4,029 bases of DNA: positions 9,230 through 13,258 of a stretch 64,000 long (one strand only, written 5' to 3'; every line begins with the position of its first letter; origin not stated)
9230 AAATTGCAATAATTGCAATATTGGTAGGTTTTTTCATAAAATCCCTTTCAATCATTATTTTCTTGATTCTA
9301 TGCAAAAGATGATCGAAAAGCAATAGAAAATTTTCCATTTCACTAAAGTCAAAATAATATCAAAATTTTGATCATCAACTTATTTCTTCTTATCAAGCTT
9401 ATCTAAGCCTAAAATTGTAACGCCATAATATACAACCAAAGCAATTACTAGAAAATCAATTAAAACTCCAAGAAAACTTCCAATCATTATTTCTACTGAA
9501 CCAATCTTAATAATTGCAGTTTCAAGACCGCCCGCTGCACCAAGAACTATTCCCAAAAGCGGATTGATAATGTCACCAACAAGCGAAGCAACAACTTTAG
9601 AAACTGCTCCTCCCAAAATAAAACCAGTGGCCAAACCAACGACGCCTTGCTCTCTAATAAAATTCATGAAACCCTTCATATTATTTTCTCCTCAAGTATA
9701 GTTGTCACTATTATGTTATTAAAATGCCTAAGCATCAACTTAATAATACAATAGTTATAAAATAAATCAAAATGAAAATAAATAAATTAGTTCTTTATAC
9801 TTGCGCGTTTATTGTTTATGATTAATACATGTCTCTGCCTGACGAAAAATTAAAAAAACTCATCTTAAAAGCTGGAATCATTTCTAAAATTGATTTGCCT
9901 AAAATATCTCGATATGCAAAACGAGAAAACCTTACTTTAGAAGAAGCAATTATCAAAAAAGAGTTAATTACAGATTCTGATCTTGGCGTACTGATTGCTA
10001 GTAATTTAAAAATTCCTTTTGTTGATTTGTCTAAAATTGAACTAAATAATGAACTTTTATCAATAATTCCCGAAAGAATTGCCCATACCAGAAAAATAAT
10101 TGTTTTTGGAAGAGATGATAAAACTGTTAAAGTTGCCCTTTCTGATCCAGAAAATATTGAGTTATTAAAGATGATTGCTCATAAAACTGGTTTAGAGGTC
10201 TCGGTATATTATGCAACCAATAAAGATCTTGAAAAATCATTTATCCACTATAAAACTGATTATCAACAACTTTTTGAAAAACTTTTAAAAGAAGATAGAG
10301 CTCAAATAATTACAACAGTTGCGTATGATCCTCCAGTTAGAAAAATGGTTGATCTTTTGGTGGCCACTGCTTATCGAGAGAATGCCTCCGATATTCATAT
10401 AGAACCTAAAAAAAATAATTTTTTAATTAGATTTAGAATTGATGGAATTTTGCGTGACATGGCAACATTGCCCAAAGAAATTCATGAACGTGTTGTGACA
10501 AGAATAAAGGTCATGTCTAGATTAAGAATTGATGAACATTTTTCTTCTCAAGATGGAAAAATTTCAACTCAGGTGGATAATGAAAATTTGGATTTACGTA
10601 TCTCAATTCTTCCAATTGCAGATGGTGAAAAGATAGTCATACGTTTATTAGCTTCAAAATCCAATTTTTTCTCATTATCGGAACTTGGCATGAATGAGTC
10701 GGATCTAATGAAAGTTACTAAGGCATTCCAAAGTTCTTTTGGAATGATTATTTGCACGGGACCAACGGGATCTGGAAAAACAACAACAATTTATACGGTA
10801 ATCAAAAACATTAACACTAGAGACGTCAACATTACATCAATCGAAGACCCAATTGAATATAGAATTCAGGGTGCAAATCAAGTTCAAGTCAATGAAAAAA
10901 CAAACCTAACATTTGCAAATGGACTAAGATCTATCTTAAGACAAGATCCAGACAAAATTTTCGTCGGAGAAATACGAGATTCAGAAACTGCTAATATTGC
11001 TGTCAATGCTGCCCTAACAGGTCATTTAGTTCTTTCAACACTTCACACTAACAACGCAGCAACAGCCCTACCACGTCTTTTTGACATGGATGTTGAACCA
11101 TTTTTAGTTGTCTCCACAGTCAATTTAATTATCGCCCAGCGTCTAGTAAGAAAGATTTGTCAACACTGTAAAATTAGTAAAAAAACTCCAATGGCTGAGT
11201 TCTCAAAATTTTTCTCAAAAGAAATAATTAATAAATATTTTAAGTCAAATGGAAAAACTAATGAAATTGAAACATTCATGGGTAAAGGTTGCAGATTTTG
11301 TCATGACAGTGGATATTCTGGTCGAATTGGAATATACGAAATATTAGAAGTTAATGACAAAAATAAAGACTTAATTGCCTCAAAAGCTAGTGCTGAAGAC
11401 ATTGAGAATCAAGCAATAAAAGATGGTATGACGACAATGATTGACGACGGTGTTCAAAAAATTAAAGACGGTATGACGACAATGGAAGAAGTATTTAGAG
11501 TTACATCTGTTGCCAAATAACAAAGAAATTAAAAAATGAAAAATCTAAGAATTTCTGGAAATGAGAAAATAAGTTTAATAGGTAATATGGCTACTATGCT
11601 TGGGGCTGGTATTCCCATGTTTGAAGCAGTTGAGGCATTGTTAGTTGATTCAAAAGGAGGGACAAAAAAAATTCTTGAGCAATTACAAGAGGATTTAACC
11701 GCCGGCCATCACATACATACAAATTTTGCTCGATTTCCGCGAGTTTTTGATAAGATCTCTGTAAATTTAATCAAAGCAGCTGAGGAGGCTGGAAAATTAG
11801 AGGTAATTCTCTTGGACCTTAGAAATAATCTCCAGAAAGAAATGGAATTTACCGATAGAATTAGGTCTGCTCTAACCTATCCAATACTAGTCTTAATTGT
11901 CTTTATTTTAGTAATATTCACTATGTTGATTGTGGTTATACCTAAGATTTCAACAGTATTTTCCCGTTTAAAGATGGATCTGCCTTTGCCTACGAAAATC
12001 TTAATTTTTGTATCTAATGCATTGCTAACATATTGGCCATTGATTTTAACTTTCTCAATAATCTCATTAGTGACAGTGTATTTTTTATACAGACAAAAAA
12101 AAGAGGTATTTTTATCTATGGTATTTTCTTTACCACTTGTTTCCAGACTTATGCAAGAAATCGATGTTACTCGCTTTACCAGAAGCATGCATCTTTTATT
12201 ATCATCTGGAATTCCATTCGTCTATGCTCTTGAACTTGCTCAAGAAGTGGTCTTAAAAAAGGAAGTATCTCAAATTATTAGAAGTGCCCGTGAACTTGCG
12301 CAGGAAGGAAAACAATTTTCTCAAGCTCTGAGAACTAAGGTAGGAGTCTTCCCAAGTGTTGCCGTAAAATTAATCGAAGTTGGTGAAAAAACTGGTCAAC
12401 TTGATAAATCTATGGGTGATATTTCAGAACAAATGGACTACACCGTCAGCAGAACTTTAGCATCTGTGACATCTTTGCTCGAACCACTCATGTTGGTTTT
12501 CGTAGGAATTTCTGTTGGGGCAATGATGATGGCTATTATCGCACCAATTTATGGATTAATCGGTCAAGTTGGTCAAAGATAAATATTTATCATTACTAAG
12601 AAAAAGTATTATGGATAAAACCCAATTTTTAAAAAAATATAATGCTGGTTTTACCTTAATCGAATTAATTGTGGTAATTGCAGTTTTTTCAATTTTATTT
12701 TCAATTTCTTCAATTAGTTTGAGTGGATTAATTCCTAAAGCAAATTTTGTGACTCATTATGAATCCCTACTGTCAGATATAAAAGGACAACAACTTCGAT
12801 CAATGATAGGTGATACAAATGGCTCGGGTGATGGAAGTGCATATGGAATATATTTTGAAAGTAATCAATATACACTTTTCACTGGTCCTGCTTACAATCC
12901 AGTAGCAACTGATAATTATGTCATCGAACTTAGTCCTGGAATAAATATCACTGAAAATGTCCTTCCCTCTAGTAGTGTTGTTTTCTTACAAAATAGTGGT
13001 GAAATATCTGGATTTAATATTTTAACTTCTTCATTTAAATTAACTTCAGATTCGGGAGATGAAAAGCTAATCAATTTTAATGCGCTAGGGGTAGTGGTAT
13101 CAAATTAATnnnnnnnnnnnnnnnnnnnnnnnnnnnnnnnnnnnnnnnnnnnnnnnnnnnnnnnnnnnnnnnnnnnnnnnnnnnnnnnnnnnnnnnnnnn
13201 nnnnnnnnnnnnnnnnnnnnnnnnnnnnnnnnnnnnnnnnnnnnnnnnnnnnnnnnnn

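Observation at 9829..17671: Complete type IV pilus operon with an unusually elaborate minor-pilin set, ending in a strong bidirectional terminator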

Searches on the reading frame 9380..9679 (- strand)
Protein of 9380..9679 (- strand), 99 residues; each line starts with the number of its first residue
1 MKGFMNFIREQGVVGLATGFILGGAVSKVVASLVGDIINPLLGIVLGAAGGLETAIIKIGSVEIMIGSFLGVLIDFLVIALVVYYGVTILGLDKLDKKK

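Call 10: search_protein_families(library=pfam, proteins=[window:9380-9679:-], max_evalue=0.0001)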
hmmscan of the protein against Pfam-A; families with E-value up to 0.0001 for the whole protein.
window:9380-9679:- (99 aa): 1 family
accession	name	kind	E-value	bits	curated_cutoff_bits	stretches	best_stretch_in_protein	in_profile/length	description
PF01741.23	MscL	-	9.9e-18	65.1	27.4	1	1-91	2-96/123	Large-conductance mechanosensitive channel, MscL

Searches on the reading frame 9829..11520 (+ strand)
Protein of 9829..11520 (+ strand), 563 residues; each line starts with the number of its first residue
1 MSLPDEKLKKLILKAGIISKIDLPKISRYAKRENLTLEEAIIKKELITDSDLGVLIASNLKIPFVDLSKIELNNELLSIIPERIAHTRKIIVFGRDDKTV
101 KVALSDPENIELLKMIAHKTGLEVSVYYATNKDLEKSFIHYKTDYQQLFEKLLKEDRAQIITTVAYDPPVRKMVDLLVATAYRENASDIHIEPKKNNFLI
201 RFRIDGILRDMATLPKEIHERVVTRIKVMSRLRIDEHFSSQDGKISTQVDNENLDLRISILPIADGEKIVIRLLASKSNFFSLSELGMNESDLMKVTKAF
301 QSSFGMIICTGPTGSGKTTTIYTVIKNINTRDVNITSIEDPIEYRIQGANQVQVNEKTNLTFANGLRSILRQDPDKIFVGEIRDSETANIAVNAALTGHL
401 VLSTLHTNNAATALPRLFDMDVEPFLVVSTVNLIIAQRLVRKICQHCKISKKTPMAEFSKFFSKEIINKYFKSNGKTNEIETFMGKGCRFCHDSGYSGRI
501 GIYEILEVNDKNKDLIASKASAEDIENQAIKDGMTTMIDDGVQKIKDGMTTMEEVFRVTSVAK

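Call 3: search_protein_families(library=pfam, proteins=[window:9829-11520:+], max_evalue=0.1)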
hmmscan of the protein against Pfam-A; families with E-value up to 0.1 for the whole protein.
window:9829-11520:+ (563 aa): 16 families
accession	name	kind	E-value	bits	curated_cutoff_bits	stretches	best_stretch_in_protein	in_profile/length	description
PF00437.27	T2SSE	-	4.2e-127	424.3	24.9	1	167-557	5-370/370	Type II/IV secretion system protein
PF05157.20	MshEN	-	1.6e-12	47.7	23.1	1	61-139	2-81/90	MshEN domain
PF13401.12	AAA_22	-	0.00075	20.2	27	1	305-338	6-33/130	AAA domain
PF13173.12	AAA_14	-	0.0017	18.8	27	1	306-393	4-82/129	AAA domain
PF13086.12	AAA_11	-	0.0024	18.2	27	1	288-369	2-72/257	AAA domain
PF13191.12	AAA_16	-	0.0096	16.9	32.6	1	299-333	19-53/167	AAA ATPase domain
PF12775.13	AAA_7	-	0.01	15.8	25.8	1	306-338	35-67/181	P-loop containing dynein motor region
PF20720.3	nSTAND3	-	0.011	15.9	27.2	1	304-341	17-54/155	Novel STAND NTPase 3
PF24883.2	NPHP3_N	-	0.015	15.9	24.8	1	302-335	20-53/164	Nephrocystin 3, N-terminal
PF03266.21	NTPase_1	-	0.016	15.5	23.9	1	307-336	2-31/168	NTPase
PF00004.35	AAA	-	0.018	15.9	21.2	0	308-337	2-31/131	ATPase family associated with various cellular activities (AAA)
PF04851.21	ResIII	-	0.022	15.1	22.5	1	295-331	14-50/164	Type III restriction enzyme, res subunit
PF13245.12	AAA_19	-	0.032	14.8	25.1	0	305-332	12-39/134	AAA domain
PF25199.1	nSTAND_NTPase5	-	0.032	14.5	34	1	306-356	43-94/145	Novel STAND NTPase 5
PF13604.12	AAA_30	-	0.041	14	27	1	296-332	10-46/191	AAA domain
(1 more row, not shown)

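Call 4: search_protein_families(library=ncbifam, proteins=[window:9829-11520:+], max_evalue=0.1)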
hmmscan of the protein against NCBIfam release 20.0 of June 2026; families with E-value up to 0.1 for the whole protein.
window:9829-11520:+ (563 aa): 23 families
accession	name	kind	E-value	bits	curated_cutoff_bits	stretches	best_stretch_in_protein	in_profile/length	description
TIGR02538.1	type_IV_pilB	equivalog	4e-155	517.6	675.65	1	8-560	2-563/564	type IV-A pilus assembly ATPase PilB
TIGR02533.1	type_II_gspE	equivalog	1.8e-153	511.7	630.25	1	80-559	4-486/486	type II secretion system ATPase GspE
NF007755.0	PRK10436.1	equivalog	1.3e-137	459.3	617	1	86-560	15-460/465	type II secretion system protein GspE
NF053534.1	T4PilAsmATPsTfpB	equivalog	4.4e-130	434.8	850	1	96-559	113-582/584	type IV pilus assembly ATPase TfpB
NF041000.1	ATPase_ComGA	equivalog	3.3e-76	255.8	300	1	177-441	3-266/267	competence type IV pilus ATPase ComGA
TIGR01420.1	pilT_fam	subfamily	1.6e-50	172.2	319.1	1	176-487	4-308/343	PilT/PilU family type 4a pilus ATPase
TIGR02525.1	plasmid_TraJ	equivalog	1.3e-26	93.5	368.3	1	277-441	126-299/372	plasmid transfer ATPase TraJ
TIGR02524.1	dot_icm_DotB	equivalog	4.7e-21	75.4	463.3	1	278-444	112-289/358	Dot/Icm type IV secretion system ATPase DotB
TIGR02782.1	TrbB_P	equivalog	4.7e-19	68.8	304.55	1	288-420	121-255/303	P-type conjugative transfer ATPase TrbB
NF058587.1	archaellum_moto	equivalog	9.6e-18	64.2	550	1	307-502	278-479/527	archaellum flagellar ATPase motor FlaI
TIGR02788.1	VirB11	equivalog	1.4e-16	60.4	249.95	1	306-421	146-266/308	P-type DNA transfer ATPase VirB11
NF010407.0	PRK13833.1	subfamily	2.7e-16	59.9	499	1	287-421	128-263/323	conjugal transfer protein TrbB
NF010469.0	PRK13894.1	subfamily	1.3e-15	57.5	508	1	304-417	149-264/320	conjugal transfer ATPase TrbB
TIGR03819.1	heli_sec_ATPase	hypoth_equivalog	1.1e-14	54.4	373.15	1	220-417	97-297/340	TadA family conjugal transfer-associated ATPase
NF010425.0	PRK13851.1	equivalog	3.9e-12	45.7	461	1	297-419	155-282/344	type IV secretion system protein VirB11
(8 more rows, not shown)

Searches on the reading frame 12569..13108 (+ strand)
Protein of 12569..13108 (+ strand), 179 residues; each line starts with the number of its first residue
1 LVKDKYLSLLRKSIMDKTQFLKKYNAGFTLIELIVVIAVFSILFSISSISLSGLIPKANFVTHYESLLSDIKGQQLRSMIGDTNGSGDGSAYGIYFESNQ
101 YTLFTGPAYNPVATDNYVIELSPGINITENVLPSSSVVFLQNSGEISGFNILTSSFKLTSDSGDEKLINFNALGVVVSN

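Call 3: search_protein_families(library=pfam, proteins=[window:12569-13108:+], max_evalue=0.1)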
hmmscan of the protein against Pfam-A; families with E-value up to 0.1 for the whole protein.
window:12569-13108:+ (179 aa): 1 family
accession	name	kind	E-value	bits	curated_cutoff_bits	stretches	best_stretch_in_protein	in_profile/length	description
PF07963.17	N_methyl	-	1.5e-08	34.2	21.2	1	23-46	2-25/27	Prokaryotic N-terminal methylation motif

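Call 4: search_protein_families(library=ncbifam, proteins=[window:12569-13108:+], max_evalue=0.1)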
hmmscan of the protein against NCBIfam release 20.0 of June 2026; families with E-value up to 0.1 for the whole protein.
window:12569-13108:+ (179 aa): 12 families
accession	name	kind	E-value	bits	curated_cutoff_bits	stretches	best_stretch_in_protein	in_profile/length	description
TIGR02532.1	IV_pilin_GFxxxE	domain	5.4e-08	32.4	16.3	1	26-46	2-22/24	prepilin-type N-terminal cleavage/methylation domain-containing protein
NF040982.1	ComGD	equivalog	3.5e-05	24.2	70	1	26-154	2-114/139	competence type IV pilus minor pilin ComGD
TIGR02596.1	TIGR02596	subfamily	6.2e-05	23.1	70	1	28-55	1-28/196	Verru_Chthon cassette protein D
NF007862.0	PRK10574.1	equivalog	0.0001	22.5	138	1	25-64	4-43/145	prepilin peptidase-dependent pilin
TIGR01708.2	typeII_sec_gspH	equivalog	0.00033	20.7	80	1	26-78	2-54/169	type II secretion system minor pseudopilin GspH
NF041002.1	pilin_ComGF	equivalog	0.0019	18.4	80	1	26-71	2-47/139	competence type IV pilus minor pilin ComGF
NF041775.1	typeIV_PilA_Myxo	equivalog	0.0051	16.8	400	1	23-47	8-32/214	type IV pilin protein PilA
TIGR01710.1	typeII_sec_gspG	equivalog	0.0097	15.9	88.85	1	27-58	2-33/134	type II secretion system major pseudopilin GspG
NF040999.1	pilin_ComGC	equivalog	0.012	15.7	75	1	26-44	2-20/84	competence type IV pilus major pilin ComGC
TIGR01711.1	gspJ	equivalog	0.037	13.8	64.85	1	26-43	1-18/192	type II secretion system minor pseudopilin GspJ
TIGR01707.1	gspI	equivalog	0.052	14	44.35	1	27-53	1-26/101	type II secretion system minor pseudopilin GspI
NF007800.0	PRK10506.1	equivalog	0.057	13.2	158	1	23-45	6-28/163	prepilin peptidase-dependent protein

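Call 58: search_solved_structures(query=A5, max_evalue=1)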
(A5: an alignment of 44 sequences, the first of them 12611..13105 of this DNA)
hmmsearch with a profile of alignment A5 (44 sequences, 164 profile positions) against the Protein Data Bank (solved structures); distinct sequences matched with E-value up to 1: 21.
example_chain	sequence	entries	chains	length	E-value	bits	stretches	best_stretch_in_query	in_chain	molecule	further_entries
9egp_A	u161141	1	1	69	2.2e-07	33.8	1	3-46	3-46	Geopilin domain 1 protein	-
7tgg_A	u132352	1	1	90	1.1e-06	31.5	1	3-50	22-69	Geopilin domain 1 protein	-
6xxd_A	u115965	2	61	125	1.6e-05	27.7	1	11-60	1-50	PilA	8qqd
9laa_A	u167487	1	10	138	3e-05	26.8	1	4-50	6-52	Type IV pilin protein PilA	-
8tj2_C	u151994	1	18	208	4.3e-05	26.3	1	11-56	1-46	Type IV major pilin protein PilA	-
6gv9_A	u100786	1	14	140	0.00012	24.9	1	11-51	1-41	Prepilin peptidase-dependent protein D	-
2m7g_A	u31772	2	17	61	0.0004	23.2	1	11-50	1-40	Geopilin domain 1 protein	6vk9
5wda_A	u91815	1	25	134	0.00053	22.8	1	11-52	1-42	General secretion pathway protein G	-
9lab_B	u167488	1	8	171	0.00066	22.5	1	6-43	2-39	MSHA major pilin subunit MshA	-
8pfb_G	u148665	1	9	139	0.0017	21.1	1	11-55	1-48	Type IV pilin PilE1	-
8tum_e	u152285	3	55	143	0.0024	20.6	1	11-49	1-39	Type IV major pilin protein PilA | Pilin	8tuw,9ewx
8tob_GA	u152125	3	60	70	0.0029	20.4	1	12-48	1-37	Fimbrial protein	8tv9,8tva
1oqw_A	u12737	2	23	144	0.0046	19.7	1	11-47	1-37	Fimbrial protein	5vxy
5kua_A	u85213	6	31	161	0.007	19.1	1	11-46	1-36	pilin | Neisseria meningitidis PilE variant SB-GATDH | Neisseria meningitidis PilE, SB-DATDH variant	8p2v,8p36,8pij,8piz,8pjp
8p3b_A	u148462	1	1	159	0.0085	18.8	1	11-46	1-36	Fimbrial protein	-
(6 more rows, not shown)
